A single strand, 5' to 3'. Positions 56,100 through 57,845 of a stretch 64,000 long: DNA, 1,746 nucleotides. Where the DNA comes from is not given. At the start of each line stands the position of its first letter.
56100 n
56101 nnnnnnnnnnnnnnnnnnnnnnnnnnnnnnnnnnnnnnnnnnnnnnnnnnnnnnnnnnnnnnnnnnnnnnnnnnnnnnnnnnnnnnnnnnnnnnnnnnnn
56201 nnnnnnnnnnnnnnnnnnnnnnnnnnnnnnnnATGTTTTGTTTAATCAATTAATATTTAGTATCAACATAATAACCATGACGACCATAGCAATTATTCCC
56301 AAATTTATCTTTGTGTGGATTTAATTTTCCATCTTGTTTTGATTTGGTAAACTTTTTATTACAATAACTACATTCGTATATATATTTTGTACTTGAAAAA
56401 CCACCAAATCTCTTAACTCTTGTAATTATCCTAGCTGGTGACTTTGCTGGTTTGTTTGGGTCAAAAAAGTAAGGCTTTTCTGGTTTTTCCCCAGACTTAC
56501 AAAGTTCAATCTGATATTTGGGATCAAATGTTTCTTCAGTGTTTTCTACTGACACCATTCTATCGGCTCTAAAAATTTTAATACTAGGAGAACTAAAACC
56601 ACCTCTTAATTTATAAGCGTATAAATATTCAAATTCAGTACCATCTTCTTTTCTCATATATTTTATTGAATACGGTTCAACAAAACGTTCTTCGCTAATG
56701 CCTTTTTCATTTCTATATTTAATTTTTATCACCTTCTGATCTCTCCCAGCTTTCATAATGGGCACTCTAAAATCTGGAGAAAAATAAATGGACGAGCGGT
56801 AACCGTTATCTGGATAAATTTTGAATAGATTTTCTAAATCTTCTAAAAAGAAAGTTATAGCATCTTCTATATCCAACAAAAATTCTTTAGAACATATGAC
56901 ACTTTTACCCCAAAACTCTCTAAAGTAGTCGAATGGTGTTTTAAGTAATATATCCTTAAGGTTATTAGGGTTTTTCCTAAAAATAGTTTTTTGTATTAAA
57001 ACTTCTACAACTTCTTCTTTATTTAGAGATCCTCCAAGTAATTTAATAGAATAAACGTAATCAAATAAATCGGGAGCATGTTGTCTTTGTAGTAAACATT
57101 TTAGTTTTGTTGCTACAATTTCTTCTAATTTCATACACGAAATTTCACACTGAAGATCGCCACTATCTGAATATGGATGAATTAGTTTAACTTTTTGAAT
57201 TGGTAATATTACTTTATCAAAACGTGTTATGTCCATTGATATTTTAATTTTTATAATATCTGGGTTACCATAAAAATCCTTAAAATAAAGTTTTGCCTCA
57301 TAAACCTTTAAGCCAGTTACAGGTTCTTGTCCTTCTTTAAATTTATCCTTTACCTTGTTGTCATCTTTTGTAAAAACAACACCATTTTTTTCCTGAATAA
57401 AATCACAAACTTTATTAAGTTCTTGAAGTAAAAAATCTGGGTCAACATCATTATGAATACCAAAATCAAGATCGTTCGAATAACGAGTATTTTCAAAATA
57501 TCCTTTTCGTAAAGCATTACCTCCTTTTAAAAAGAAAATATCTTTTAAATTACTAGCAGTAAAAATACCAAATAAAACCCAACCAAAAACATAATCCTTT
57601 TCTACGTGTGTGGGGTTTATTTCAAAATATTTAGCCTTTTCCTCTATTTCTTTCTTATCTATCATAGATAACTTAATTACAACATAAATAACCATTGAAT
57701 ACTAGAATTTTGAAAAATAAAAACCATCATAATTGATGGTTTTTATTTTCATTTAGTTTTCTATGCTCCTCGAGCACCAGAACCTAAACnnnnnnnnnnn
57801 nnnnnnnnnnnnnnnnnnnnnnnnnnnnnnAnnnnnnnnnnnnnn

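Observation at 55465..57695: AbiEii-family nucleotidyltransferase paired with a non-canonical partner (HxDxHxD putative hydrolase) instead of AbiEi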

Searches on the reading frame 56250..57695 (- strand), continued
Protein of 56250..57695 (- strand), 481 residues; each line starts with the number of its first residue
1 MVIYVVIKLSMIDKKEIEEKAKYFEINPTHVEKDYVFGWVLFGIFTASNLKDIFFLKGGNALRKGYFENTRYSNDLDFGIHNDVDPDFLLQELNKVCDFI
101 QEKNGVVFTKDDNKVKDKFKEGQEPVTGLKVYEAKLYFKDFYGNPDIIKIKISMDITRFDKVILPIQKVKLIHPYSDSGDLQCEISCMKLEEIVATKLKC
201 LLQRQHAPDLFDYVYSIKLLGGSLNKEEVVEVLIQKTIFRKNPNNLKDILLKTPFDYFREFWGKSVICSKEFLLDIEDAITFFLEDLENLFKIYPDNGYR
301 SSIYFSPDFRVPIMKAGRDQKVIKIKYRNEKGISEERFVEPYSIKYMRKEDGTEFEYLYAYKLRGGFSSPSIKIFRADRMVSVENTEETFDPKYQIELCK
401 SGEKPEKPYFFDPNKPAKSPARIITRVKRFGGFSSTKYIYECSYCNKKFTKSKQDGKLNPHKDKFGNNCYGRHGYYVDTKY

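Call 84: search_protein_families(library=pfam, proteins=[L118:4001-5425:+, L118:3223-4011:+, L117:4001-5395:+, L117:5410-6156:+, L119:4001-5398:+, L107:2443-2994:+, L108:2446-3144:+], max_evalue=0.01)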
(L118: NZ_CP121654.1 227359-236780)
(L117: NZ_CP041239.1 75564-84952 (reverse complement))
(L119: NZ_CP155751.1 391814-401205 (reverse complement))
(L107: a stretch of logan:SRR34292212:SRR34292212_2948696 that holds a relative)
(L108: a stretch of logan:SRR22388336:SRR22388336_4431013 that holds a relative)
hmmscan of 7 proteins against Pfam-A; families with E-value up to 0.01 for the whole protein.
L118:4001-5425:+ (474 aa): 2 families
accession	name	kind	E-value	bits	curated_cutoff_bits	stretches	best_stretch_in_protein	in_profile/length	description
PF08843.17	AbiEii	-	6.6e-37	128.1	22.5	1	33-268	5-233/238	Nucleotidyl transferase AbiEii toxin, Type IV TA system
PF13280.12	WYL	-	3.2e-06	27.5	21.8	1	316-377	3-69/70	WYL domain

L118:3223-4011:+ (262 aa): 2 families
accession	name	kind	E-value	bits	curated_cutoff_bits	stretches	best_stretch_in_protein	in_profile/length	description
PF09407.15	AbiEi_1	-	2.1e-06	28.4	22.2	1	81-210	17-141/142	AbiEi antitoxin C-terminal domain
PF13338.12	AbiEi_4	-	0.00023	21.6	25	1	7-56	4-48/49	Transcriptional regulator, AbiEi antitoxin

L117:4001-5395:+ (464 aa): 1 family
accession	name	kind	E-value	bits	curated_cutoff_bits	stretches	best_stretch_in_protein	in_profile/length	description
PF08843.17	AbiEii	-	2e-23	84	22.5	1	30-202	2-168/238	Nucleotidyl transferase AbiEii toxin, Type IV TA system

L117:5410-6156:+ (248 aa): 1 family
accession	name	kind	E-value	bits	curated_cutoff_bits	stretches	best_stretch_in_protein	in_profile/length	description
PF12686.12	DUF3800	-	0.0013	19.9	21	1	6-156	1-147/149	Protein of unknown function (DUF3800)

L119:4001-5398:+ (465 aa): 1 family
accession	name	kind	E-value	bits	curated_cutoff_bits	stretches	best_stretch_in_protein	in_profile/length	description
PF08843.17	AbiEii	-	3e-21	76.9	22.5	1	30-219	2-185/238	Nucleotidyl transferase AbiEii toxin, Type IV TA system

L107:2443-2994:+ (183 aa): 0 families

L108:2446-3144:+ (232 aa): 0 families

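Call 86: search_protein_families(library=padloc, alignment_id=A3, max_evalue=0.001)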
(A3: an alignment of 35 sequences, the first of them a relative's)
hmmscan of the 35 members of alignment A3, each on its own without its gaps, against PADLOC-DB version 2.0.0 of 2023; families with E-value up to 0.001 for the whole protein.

A. member 1, L001:6651-7790:+ (379 aa): 0 families

B. families by the number of members that match (of 35 scanned): 176 families (the first 25 are shown)
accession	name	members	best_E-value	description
PDLC04140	mad8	2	1.7e-09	mads_8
PDLC03031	MTase_I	1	2.1e-139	Type I methyltransferase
PDLC04807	PDC-S02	1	9e-128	-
PDLC03027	MTase_I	1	1e-127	Type I methyltransferase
PDLC03022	MTase_I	1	5.7e-119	Type I methyltransferase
PDLC03039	MTase_I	1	2.9e-116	Type I methyltransferase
PDLC03038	MTase_I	1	3e-114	Type I methyltransferase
PDLC03032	MTase_I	1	8.8e-100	Type I methyltransferase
PDLC04803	PDC-S02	1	1.2e-90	-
PDLC03028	MTase_I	1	6.3e-79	Type I methyltransferase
PDLC04810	PDC-S02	1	1.1e-70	-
PDLC04795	PDC-S02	1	2.8e-69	-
PDLC04822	PDC-S02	1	2.5e-68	-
PDLC03029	MTase_I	1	1.4e-66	Type I methyltransferase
PDLC04831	PDC-S02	1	2.5e-66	-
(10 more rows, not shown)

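Call 87: search_protein_families(library=padloc, alignment_id=A4, max_evalue=0.001)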
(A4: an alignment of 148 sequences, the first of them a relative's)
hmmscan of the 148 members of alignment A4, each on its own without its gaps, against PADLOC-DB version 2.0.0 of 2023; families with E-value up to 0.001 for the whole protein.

A. member 1, L001:5901-6419:+ (172 aa): 0 families

B. families by the number of members that match (of 148 scanned): 297 families (the first 25 are shown)
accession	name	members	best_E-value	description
PDLC04140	mad8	5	1.4e-25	mads_8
PDLC04134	mad2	3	1.5e-24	mads_2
PDLC04103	HerA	3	9.8e-09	-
PDLC00390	SduA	2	1.7e-88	DUF4263 domain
PDLC04135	mad3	2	6.9e-34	mads_3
PDLC00402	SduA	2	9.6e-30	DUF4263 domain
PDLC00385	SduA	2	1.3e-28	DUF4263 domain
PDLC04806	PDC-S02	2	4.2e-28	-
PDLC04796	PDC-S02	2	2e-25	-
PDLC02980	AriA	2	7.6e-24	-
PDLC00399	SduA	2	1.5e-20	DUF4263 domain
PDLC00271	PtuA1|PtuA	2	5.6e-19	AAA ATPase domain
PDLC00388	SduA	2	8.9e-19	DUF4263 domain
PDLC02979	AriA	2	1.5e-18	-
PDLC02914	ATPase-Toprim_I-B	2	2.7e-18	-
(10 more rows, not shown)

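Call 89: find_related_loci(query=A1, collection=viral_contigs, flank=6000)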
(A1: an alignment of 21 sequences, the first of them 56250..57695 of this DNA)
Query A1 (481 aa) in viral_contigs; peptide patterns used: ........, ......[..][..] (x = any residue, [..] = any of these).
7 stretches matched a pattern, but none encodes a relative of the query by tblastn (E <= 1e-3).

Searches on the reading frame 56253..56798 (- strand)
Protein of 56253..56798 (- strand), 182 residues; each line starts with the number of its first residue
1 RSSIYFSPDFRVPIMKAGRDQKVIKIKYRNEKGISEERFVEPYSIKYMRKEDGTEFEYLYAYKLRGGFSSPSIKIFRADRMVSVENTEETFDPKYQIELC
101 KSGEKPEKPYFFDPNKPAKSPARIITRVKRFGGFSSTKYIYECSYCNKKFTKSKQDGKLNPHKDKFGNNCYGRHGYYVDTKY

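Call 66: search_protein_representatives(protein=window:56253-56798:-)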
Query: 182 residues. Proteins with E-value up to 0.001 (for the whole library): 392; up to 1e-10: 134; up to 1e-30: 9. The best 150 are listed.
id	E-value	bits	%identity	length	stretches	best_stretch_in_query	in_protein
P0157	8.9e-47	176.0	51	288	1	4-182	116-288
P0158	4.1e-42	160.8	52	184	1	34-182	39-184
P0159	1.2e-36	143.1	45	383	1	3-175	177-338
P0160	1.4e-33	133.0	51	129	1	56-182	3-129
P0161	2.5e-33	132.2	44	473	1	4-182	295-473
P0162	1.0e-32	130.2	40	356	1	2-178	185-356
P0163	1.0e-32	130.2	46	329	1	4-181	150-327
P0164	1.7e-31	126.2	39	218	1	5-178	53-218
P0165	6.7e-31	124.3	39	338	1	2-173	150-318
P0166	3.3e-30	122.0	45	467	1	2-178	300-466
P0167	3.7e-29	118.6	40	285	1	3-182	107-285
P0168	2.0e-28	116.2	42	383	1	4-181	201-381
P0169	3.7e-28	115.3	39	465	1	4-182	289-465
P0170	3.9e-28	115.3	42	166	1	15-179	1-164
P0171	4.1e-28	115.2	40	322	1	4-182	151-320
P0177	1.5e-26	110.1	44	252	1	7-180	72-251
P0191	1.8e-23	100.0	40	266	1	4-178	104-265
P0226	1.2e-16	77.8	41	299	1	38-182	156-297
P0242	2.9e-14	70.0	35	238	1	17-182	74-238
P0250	1.8e-13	67.5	43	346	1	4-106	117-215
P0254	5.9e-13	65.8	35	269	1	20-182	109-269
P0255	7.7e-13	65.4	38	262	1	39-171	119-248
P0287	5.7e-11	59.3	37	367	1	73-177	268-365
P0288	6.1e-11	59.2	35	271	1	38-182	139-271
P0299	2.0e-10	57.5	38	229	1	36-180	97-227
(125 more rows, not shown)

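Call 68: search_protein_families(library=pfam, proteins=[P0177, P0191, P0226, P0242, P0250, P0254, P0255, P0287, P0288, P0299], max_evalue=0.01)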
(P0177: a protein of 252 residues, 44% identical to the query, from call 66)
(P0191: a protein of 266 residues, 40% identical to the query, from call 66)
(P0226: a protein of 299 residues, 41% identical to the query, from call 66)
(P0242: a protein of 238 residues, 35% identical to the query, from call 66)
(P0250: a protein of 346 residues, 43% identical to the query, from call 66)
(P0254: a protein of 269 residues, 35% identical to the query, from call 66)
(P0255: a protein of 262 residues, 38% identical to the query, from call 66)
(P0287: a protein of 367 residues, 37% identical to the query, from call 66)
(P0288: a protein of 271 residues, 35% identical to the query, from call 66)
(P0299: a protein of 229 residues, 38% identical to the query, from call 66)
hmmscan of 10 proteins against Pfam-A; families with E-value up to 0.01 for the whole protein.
P0177 (252 aa): 2 families
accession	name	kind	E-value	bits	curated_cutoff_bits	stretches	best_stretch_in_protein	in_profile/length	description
PF02892.21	zf-BED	-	0.0032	17.9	20.6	1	201-233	5-38/44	BED zinc finger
PF13280.12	WYL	-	0.0046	17.4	21.8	1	77-141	4-65/70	WYL domain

P0191 (266 aa): 0 families

P0226 (299 aa): 2 families
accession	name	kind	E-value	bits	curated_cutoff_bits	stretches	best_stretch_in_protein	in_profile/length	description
PF13280.12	WYL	-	3.5e-07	30.6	21.8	1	129-194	3-68/70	WYL domain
PF08843.17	AbiEii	-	3.9e-06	27.4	22.5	1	4-83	156-237/238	Nucleotidyl transferase AbiEii toxin, Type IV TA system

P0242 (238 aa): 1 family
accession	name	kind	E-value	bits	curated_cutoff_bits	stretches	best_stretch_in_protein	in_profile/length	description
PF13280.12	WYL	-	2.4e-07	31.1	21.8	1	68-133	3-68/70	WYL domain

P0250 (346 aa): 0 families

P0254 (269 aa): 2 families
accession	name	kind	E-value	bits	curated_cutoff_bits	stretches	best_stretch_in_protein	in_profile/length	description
PF13280.12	WYL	-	2.2e-08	34.4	21.8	1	100-166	3-69/70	WYL domain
PF17283.8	Zn_ribbon_SprT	-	0.0042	17.5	28.1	1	224-239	1-16/38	SprT-like zinc ribbon domain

P0255 (262 aa): 2 families
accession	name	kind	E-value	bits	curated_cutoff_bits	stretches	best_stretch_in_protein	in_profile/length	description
PF13280.12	WYL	-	2.9e-08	34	21.8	1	91-156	3-68/70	WYL domain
PF00096.32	zf-C2H2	-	0.01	16.7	25.2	0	218-232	1-15/23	Zinc finger, C2H2 type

P0287 (367 aa): 1 family
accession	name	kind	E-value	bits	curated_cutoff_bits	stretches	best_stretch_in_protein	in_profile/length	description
PF00476.26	DNA_pol_A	-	2.2e-14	53.7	34.3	1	145-258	52-172/381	DNA polymerase family A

P0288 (271 aa): 3 families
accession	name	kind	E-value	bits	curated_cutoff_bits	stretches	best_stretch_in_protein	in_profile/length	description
PF13280.12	WYL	-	0.00011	22.5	21.8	1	119-178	5-69/70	WYL domain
PF04423.19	Rad50_zn_hook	-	0.001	19.3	24.3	1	232-254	22-44/52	Rad50 zinc hook motif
PF17283.8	Zn_ribbon_SprT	-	0.0011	19.4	28.1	1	226-249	1-24/38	SprT-like zinc ribbon domain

P0299 (229 aa): 1 family
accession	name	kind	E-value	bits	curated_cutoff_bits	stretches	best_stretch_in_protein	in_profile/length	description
PF13280.12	WYL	-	9.3e-06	26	21.8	1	76-137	3-68/70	WYL domain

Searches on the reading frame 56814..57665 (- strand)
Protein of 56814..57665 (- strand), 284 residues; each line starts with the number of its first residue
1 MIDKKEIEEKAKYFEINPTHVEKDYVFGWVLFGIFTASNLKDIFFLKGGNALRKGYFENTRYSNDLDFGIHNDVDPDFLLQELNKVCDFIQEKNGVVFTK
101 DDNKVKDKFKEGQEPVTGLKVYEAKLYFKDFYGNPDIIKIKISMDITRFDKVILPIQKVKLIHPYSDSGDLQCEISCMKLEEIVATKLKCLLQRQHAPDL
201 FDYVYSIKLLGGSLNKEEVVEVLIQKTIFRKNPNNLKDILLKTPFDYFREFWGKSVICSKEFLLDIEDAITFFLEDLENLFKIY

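Call 56: search_solved_structures(query=window:56814-57665:-, max_evalue=10, show_alignments=5)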
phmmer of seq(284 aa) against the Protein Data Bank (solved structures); distinct sequences matched with E-value up to 10: 1.
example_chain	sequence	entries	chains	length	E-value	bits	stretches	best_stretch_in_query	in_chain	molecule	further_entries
3uyp_B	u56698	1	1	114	1.6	11.3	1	213-246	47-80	Envelope protein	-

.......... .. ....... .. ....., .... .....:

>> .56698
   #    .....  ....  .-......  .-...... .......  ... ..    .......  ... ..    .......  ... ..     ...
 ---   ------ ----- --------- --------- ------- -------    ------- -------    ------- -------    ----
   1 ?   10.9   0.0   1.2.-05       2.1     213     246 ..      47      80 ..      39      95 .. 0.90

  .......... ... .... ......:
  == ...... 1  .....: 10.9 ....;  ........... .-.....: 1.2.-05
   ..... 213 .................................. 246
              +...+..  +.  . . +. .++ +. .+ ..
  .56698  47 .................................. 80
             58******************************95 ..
